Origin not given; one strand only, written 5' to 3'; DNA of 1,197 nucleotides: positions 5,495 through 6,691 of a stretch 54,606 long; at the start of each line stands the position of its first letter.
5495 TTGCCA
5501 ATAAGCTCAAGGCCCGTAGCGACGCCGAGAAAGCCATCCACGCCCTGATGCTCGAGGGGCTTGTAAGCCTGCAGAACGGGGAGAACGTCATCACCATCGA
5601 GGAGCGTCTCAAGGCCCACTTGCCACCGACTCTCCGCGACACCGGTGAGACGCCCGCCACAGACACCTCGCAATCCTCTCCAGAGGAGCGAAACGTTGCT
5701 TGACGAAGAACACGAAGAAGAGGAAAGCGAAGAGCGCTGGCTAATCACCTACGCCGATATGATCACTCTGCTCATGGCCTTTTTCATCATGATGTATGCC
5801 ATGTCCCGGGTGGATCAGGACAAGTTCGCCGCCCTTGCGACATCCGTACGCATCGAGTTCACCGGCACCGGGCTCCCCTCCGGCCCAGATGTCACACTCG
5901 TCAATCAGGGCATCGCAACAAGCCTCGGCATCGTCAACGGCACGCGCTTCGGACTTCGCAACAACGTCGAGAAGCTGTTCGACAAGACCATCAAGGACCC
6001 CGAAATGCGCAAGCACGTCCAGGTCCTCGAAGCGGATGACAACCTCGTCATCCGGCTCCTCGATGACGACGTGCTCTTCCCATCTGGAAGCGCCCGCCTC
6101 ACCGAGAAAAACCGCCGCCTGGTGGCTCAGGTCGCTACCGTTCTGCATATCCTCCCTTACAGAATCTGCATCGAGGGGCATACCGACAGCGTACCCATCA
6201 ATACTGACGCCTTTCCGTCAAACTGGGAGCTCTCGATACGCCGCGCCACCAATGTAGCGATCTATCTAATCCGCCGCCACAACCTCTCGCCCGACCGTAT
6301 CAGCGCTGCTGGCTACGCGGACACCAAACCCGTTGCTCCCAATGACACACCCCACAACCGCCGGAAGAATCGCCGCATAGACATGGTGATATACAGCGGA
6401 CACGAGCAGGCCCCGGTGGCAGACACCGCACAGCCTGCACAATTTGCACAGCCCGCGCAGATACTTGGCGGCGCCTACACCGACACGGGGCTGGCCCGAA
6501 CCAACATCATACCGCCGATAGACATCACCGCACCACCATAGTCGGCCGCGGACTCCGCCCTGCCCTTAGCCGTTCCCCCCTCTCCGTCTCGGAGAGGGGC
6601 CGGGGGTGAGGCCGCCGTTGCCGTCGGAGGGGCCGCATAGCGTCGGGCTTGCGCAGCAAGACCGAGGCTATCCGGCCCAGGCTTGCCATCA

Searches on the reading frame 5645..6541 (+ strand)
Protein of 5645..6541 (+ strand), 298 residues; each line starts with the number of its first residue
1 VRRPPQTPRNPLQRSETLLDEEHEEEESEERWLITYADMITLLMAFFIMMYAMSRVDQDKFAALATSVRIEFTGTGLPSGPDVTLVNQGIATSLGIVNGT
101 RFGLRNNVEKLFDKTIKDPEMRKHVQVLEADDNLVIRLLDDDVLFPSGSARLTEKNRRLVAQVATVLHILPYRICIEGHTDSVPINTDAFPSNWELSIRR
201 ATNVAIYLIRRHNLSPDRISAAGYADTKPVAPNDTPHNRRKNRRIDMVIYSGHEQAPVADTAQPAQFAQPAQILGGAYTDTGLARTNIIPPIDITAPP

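Call 84: search_protein_families(library=pfam, proteins=[window:5645-6541:+], max_evalue=0.001)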
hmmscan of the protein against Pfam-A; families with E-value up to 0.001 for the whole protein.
window:5645-6541:+ (298 aa): 2 families
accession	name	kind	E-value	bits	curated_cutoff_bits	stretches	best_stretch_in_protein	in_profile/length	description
PF13677.11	MotB_plug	-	5.3e-22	77.6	24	1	22-70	8-56/58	Membrane MotB of proton-channel complex MotA/MotB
PF00691.25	OmpA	-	5.9e-21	75.1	27.2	1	144-243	1-98/98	OmpA family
